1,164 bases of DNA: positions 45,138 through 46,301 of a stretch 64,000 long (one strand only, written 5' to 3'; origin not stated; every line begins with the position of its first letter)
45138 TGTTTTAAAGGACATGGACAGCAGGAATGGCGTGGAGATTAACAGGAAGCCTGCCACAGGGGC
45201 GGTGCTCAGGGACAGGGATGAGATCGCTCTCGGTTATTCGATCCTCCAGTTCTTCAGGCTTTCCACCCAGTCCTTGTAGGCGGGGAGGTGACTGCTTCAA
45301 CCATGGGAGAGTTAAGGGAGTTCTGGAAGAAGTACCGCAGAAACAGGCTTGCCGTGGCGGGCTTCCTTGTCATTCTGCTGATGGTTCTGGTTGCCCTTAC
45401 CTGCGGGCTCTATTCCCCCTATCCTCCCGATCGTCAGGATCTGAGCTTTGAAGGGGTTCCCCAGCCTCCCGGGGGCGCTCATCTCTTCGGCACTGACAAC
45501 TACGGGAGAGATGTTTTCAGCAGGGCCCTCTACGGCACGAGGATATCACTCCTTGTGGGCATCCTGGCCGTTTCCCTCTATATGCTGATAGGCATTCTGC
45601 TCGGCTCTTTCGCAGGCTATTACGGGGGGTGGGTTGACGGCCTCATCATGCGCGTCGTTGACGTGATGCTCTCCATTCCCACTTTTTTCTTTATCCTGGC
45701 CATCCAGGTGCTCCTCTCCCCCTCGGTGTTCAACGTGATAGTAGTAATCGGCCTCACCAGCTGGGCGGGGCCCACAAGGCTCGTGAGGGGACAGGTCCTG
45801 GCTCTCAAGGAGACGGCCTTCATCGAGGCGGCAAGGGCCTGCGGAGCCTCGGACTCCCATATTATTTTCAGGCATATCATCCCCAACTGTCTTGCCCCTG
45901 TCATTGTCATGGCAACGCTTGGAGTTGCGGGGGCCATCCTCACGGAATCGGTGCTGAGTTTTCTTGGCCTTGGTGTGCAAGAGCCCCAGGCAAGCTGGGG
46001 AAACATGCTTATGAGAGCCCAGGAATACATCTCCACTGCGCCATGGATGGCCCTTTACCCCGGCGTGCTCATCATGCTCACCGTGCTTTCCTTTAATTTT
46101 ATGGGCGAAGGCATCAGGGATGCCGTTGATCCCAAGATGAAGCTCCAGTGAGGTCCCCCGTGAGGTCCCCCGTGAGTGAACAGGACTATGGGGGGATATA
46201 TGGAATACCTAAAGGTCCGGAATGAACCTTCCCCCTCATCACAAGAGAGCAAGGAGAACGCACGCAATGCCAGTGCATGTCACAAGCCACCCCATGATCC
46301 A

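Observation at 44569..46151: FhaA-like FHA protein followed by an orphan DppC/OppC-type ABC permease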

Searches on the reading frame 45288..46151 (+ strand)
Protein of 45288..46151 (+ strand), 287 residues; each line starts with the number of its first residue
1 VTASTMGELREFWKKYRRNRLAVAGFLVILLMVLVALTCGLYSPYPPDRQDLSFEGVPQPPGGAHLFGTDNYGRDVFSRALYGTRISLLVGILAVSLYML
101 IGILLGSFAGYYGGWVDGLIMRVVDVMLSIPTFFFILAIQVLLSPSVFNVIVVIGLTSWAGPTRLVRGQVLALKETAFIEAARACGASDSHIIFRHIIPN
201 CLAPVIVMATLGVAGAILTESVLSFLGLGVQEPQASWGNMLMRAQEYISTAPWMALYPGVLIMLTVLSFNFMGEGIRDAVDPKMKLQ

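Call 3: search_protein_families(library=pfam, proteins=[window:45288-46151:+], max_evalue=0.01)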
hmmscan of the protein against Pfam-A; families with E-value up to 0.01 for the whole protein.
window:45288-46151:+ (287 aa): 2 families
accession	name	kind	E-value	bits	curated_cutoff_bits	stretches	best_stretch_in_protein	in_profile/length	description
PF00528.27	BPD_transp_1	-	5.8e-33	114.6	26.4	1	102-285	1-183/184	Binding-protein-dependent transport system inner membrane component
PF12911.12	OppC_N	-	5.5e-13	49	23.9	1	9-61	3-53/53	N-terminal TM domain of oligopeptide transport permease C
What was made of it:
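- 45288..46151 (+): Solitary OppC/DppC-type ABC importer permease (transmembrane subunit). The alternative start is the ATG at 45303. Pfam gives OppC_N and BPD_transp_1 (call 3).
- Checked: Window 45288-46151 (+, 287 aa from GTG) matches OppC_N and BPD_transp_1 (call 3).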

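Call 4: search_protein_families(library=ncbifam, proteins=[window:45288-46151:+], max_evalue=0.01)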
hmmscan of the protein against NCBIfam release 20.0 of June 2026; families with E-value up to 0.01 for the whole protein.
window:45288-46151:+ (287 aa): 25 families
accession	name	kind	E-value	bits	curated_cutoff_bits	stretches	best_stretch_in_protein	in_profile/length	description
NF045476.1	Opp4C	equivalog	3.7e-104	347.9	350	1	10-283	4-278/278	oligopeptide ABC transporter permease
NF011662.0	PRK15082.1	equivalog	1.1e-82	277.8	484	1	9-285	26-301/303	glutathione ABC transporter permease GsiD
TIGR02790.1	nickel_nikC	equivalog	5.7e-81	271.9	358.45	1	23-281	2-258/258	nickel ABC transporter permease subunit NikC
NF045473.1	Opp1C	equivalog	8.6e-81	271.3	350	1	17-284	2-267/267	nickel/cobalt ABC transporter permease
NF045474.1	Opp2C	equivalog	4.6e-80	268.6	300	1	57-281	12-236/236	nickel transporter permease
NF008160.0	PRK10913.1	equivalog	2.2e-78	263.7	483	1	4-285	14-299/300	dipeptide ABC transporter permease DppC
NF045475.1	Opp3C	equivalog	6.4e-75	252.3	450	1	65-285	108-328/328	oligopeptide ABC transporter permease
NF007376.0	PRK09881.1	equivalog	8.7e-74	248.2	434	1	8-284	20-293/298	D,D-dipeptide ABC transporter permease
NF007738.0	PRK10417.1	equivalog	2.6e-72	243.6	335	1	19-285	9-272/277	nickel ABC transporter permease subunit NikC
NF011935.0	PRK15406.1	equivalog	6.8e-71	239.5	433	1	14-283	31-300/302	oligopeptide ABC transporter permease OppC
NF047573.1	opine_perm_CntC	exception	1.4e-61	208.2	440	1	13-284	2-271/271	staphylopine uptake ABC transporter permease subunit CntC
NF043080.1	MMSYN1_0166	equivalog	4.7e-47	160.4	370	1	13-284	31-305/307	oligopeptide ABC transporter permease OppC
NF011691.0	PRK15111.1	equivalog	8.7e-43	147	379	1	6-281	13-292/296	putrescine export ABC transporter permease SapC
NF011596.0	PRK15021.1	subfamily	2e-40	138.9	439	1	57-283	113-338/341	microcin C ABC transporter permease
NF045470.1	Opp2B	equivalog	4.8e-14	52.2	350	1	73-229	80-255/300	nickel ABC transporter permease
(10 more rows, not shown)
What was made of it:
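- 45288..46151 (+): NCBIfam Opp4C scores 347.9 against a cut-off of 350 (call 4).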

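Call 8: find_encoding_contigs(protein=window:45288-46151:+, flank=10000, max_places=6)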
Protein window:45288-46151:+ (287 aa): no gene with exactly this product is on record in the collection.

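Call 9: find_homologous_proteins(query=window:45288-46151:+)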
Query window:45288-46151:+ (287 aa): 7932 proteins with E <= 0.001 among 8000 candidates; the best 120 are listed.
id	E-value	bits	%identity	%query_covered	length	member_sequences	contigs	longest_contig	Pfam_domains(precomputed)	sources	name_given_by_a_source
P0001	3.0e-181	619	100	98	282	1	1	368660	PF00528.28,PF12911.13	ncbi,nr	ncbi:MAG: ABC transporter permease [Candidatus Eremiobacteraeota bacterium]|nr:ABC transporter perme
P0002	1.3e-149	515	81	97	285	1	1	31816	PF00528.28,PF12911.13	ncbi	-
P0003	2.1e-149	515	79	97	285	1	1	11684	PF00528.28,PF12911.13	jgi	-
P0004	2.6e-148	511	77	97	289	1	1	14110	PF00528.28,PF12911.13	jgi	jgi:peptide/nickel transport system permease protein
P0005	2.8e-148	511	81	97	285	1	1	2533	PF00528.28,PF12911.13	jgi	jgi:peptide/nickel transport system permease protein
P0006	2.1e-145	501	75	99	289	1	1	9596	PF00528.28,PF12911.13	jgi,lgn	jgi:peptide/nickel transport system permease protein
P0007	2.2e-140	485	75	96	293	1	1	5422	PF00528.28,PF12911.13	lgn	-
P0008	1.1e-135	470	76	96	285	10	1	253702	PF00528.28,PF12911.13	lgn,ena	-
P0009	1.4e-130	453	69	98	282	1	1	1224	PF00528.28,PF12911.13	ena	-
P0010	2.0e-130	452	69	98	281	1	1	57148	PF00528.28,PF12911.13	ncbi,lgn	-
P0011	1.6e-128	446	69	96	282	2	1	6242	PF00528.28,PF12911.13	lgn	-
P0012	4.9e-125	435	69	98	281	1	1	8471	PF00528.28,PF12911.13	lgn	-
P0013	5.2e-122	425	67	97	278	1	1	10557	PF00528.28,PF12911.13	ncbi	-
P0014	7.2e-122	424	66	96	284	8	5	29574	PF00528.28,PF12911.13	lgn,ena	-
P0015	8.4e-122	424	66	96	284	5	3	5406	PF00528.28,PF12911.13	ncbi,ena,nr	ncbi:ABC transporter permease [bacterium]|nr:ABC transporter permease [bacterium]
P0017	1.2e-121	423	66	96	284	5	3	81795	PF00528.28,PF12911.13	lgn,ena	-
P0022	1.2e-115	404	63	95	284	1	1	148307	PF00528.28,PF12911.13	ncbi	ncbi:MAG: oligopeptide ABC transporter permease [Armatimonadota bacterium]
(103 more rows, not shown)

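Call 10: find_encoding_contigs(protein=P0002, flank=10000, max_places=3)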
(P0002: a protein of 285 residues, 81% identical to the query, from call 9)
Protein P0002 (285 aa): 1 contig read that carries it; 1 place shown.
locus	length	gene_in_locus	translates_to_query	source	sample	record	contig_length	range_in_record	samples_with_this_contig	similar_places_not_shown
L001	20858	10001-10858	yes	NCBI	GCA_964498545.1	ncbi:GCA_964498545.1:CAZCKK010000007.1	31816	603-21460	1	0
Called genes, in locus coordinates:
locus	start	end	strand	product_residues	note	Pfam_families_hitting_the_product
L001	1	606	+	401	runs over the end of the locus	?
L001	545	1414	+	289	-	PF13414:TPR_11 (weak), PF13424:TPR_12 (weak), PF13414:TPR_11 (weak), PF13432:TPR_16 (weak), PF23914:TPR_CcmH_CycH (weak), PF25064:ARM_TT21_5th (weak), PF00515:TPR_1 (weak), PF07719:TPR_2 (weak), +15 more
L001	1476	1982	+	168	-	PF00542:Ribosomal_L12 (weak)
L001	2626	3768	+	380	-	-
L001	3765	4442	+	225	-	PF00271:Helicase_C (weak), PF18074:PriA_C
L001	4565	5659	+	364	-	-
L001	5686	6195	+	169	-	PF01327:Pep_deformylase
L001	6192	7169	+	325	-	PF00551:Formyl_trans_N, PF02911:Formyl_trans_C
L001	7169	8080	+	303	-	-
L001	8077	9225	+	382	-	PF21016:RlmN_N, PF04055:Radical_SAM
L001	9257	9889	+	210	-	PF12401:FhaA_N, PF16697:Yop-YscD_cpl, PF00498:FHA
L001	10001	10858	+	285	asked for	PF12911:OppC_N, PF00528:BPD_transp_1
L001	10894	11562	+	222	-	PF14681:UPRTase, PF00156:Pribosyltran (weak)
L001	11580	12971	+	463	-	PF01979:Amidohydro_1, PF07969:Amidohydro_3 (weak)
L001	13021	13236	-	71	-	-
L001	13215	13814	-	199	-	-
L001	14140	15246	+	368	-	PF02518:HATPase_c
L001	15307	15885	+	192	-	PF13489:Methyltransf_23, PF08241:Methyltransf_11, PF13649:Methyltransf_25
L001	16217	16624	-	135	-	-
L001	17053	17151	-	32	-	-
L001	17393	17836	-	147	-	-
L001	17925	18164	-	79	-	PF10387:DUF2442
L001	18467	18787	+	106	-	-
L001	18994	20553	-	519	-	PF01844:HNH (weak)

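Call 11: find_encoding_contigs(protein=P0008, flank=10000, max_places=3)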
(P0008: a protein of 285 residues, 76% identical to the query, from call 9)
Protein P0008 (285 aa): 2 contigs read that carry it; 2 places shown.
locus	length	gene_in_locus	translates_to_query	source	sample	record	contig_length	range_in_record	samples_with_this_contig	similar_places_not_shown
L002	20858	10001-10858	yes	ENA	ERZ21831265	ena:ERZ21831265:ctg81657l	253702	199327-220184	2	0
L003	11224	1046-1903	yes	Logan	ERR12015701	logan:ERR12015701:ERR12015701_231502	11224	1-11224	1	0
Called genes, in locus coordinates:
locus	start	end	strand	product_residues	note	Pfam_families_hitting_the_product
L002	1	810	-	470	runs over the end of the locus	PF00083:Sugar_tr, PF12832:MFS_1_like (weak), PF05977:MFS_3 (weak), PF07690:MFS_1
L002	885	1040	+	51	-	-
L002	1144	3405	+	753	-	PF17764:PriA_3primeBD, PF00270:DEAD, PF04851:ResIII, PF18319:Zn_ribbon_PriA (weak), PF00271:Helicase_C (weak), PF18074:PriA_C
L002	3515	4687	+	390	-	-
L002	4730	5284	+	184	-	-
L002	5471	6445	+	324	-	PF00551:Formyl_trans_N, PF02911:Formyl_trans_C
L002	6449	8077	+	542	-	-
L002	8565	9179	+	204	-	PF04055:Radical_SAM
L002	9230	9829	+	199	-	PF12401:FhaA_N, PF16697:Yop-YscD_cpl, PF00498:FHA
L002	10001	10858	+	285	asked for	PF12911:OppC_N, PF00528:BPD_transp_1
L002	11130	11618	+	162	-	-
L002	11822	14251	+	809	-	PF00801:PKD (faint), PF18911:PKD_4 (faint)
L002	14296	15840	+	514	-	PF07719:TPR_2 (faint), PF13428:TPR_14 (faint), PF14559:TPR_19 (faint), PF13181:TPR_8 (faint), PF13414:TPR_11 (weak), PF13432:TPR_16 (weak), PF13431:TPR_17 (weak), PF00515:TPR_1 (weak), +3 more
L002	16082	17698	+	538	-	PF01435:Peptidase_M48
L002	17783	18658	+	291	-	-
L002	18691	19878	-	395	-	PF08242:Methyltransf_12 (weak), PF13649:Methyltransf_25 (weak)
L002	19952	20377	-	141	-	-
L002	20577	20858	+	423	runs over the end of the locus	PF03415:Peptidase_C11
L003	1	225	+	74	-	?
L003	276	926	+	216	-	PF12401:FhaA_N, PF16697:Yop-YscD_cpl, PF00498:FHA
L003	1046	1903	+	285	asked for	PF12911:OppC_N, PF00528:BPD_transp_1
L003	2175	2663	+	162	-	-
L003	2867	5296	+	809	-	PF00801:PKD (faint), PF18911:PKD_4 (faint)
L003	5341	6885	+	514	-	PF07719:TPR_2 (faint), PF13428:TPR_14 (faint), PF14559:TPR_19 (faint), PF13181:TPR_8 (faint), PF13414:TPR_11 (weak), PF13432:TPR_16 (weak), PF13431:TPR_17 (weak), PF00515:TPR_1 (weak), +3 more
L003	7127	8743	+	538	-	PF01435:Peptidase_M48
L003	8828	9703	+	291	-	-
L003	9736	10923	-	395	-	PF08242:Methyltransf_12 (weak), PF13649:Methyltransf_25 (weak)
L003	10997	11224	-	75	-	?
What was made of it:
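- FHA-oppC gaps are 111-171 nt in L001-L003 against 8 nt here (calls 10, 11).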

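Call 12: find_encoding_contigs(protein=P0010, flank=10000, max_places=3)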
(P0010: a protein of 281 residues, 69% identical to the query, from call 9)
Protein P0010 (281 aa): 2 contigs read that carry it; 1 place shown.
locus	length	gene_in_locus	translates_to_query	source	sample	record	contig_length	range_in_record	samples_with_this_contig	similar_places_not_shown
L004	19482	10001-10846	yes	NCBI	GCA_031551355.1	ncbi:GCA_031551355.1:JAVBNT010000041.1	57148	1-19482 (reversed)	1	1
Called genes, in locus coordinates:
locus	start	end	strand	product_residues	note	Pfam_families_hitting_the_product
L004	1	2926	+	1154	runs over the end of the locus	PF00069:Pkinase, PF07714:PK_Tyr_Ser-Thr, PF13432:TPR_16, PF14559:TPR_19, PF13432:TPR_16 (weak), PF13414:TPR_11, PF25063:ARM_TT21_C, PF14559:TPR_19, +33 more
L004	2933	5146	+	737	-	PF17764:PriA_3primeBD, PF00270:DEAD, PF04851:ResIII, PF18319:Zn_ribbon_PriA, PF00271:Helicase_C (weak), PF18074:PriA_C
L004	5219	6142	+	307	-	-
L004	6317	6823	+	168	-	PF01327:Pep_deformylase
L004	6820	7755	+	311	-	PF00551:Formyl_trans_N, PF02911:Formyl_trans_C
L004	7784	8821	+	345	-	-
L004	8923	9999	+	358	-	PF21016:RlmN_N, PF04055:Radical_SAM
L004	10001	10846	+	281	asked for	PF12911:OppC_N, PF00528:BPD_transp_1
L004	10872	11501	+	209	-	PF14681:UPRTase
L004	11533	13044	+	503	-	PF00128:Alpha-amylase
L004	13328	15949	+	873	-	PF02861:Clp_N, PF23569:NBD_SMAX1 (weak), PF00004:AAA, PF17871:AAA_lid_9, PF07724:AAA_2, PF00004:AAA, PF07728:AAA_5, PF10431:ClpB_D2-small, +11 more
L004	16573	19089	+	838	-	PF13620:CarboxypepD_reg (weak), PF08450:SGL (faint), PF07676:PD40 (faint), PF22807:TrAA12 (faint), PF01731:Arylesterase (faint), PF03088:Str_synth (faint), PF01436:NHL (faint), PF10282:Lactonase (faint), +1 more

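Call 14: find_encoding_contigs(protein=P0022, flank=10000, max_places=2)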
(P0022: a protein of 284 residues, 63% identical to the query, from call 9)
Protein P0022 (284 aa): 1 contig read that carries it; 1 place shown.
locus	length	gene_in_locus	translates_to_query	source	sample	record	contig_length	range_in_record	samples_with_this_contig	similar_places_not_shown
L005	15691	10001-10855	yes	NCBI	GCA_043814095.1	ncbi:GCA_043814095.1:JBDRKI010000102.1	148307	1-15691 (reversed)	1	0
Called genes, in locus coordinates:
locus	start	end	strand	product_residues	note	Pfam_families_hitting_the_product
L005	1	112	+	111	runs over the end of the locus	PF05168:HEPN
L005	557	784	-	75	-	-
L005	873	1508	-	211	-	PF14681:UPRTase, PF00156:Pribosyltran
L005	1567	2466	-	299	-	PF02775:TPP_enzyme_C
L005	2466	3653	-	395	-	PF01855:POR_N, PF02780:Transketolase_C, PF17147:PFOR_II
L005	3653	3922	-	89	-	PF13183:Fer4_8 (faint), PF14697:Fer4_21 (weak), PF12837:Fer4_6 (weak), PF13237:Fer4_10 (weak), PF00037:Fer4 (weak), PF12838:Fer4_7, PF13187:Fer4_9 (weak), PF00037:Fer4 (weak), +4 more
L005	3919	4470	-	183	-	PF01558:POR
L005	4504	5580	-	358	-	PF02915:Rubrerythrin (faint), PF07228:SpoIIE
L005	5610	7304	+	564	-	PF05708:Peptidase_C92 (faint), PF00877:NLPC_P60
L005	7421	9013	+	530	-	PF00496:SBP_bac_5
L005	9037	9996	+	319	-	PF19300:BPD_transp_1_N, PF00528:BPD_transp_1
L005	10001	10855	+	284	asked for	PF12911:OppC_N, PF00528:BPD_transp_1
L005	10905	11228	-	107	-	PF01906:YbjQ_1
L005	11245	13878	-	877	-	PF26549:Tricorn_N (faint), PF01738:DLH, PF02129:Peptidase_S15 (weak), PF20434:BD-FAE (faint), PF00326:Peptidase_S9, PF12146:Hydrolase_4 (faint)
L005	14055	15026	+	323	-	PF01544:CorA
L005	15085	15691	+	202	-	PF17957:Big_7 (faint), PF01835:MG2 (faint)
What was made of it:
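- The closest canonical relative is L005 (SBP-oppB-oppC; OppC 63% identical; call 14).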

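Call 15: find_encoding_contigs(protein=P0017, flank=10000, max_places=2)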
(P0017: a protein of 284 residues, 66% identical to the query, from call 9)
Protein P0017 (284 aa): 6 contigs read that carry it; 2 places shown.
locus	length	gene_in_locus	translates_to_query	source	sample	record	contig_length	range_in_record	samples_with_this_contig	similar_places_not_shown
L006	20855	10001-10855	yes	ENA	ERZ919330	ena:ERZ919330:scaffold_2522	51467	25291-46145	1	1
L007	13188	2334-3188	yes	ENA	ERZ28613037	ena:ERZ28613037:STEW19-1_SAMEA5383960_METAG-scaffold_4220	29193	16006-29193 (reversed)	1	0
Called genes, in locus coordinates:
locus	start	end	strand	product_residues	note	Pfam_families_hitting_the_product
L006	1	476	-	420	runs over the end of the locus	PF21760:SecD_1st, PF22599:SecDF_P1_head, PF02355:SecD_SecF_C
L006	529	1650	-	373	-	PF01702:TGT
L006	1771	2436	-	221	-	-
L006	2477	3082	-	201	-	-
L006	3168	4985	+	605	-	PF13580:SIS_2, PF01380:SIS, PF13439:Glyco_transf_4, PF13579:Glyco_trans_4_4, PF00534:Glycos_transf_1, PF13692:Glyco_trans_1_4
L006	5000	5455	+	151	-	-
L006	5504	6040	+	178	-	PF01327:Pep_deformylase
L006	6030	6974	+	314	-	PF00551:Formyl_trans_N, PF02911:Formyl_trans_C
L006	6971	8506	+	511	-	-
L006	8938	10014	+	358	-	PF21016:RlmN_N, PF04055:Radical_SAM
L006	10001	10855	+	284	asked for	PF12911:OppC_N, PF00528:BPD_transp_1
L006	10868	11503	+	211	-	PF14681:UPRTase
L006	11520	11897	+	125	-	PF00903:Glyoxalase, PF13669:Glyoxalase_4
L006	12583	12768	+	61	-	-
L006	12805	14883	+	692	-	PF00009:GTP_EFTU, PF22042:EF-G_D2, PF03144:GTP_EFTU_D2, PF14492:EFG_III, PF16658:RF3_C (faint), PF03764:EFG_IV, PF00679:EFG_C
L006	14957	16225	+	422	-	-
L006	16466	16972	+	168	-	-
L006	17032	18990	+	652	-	PF12969:DUF3857, PF12970:DUF3858 (weak)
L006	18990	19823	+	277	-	PF00288:GHMP_kinases_N, PF08544:GHMP_kinases_C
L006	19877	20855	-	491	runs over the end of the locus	-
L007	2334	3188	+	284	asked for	PF12911:OppC_N, PF00528:BPD_transp_1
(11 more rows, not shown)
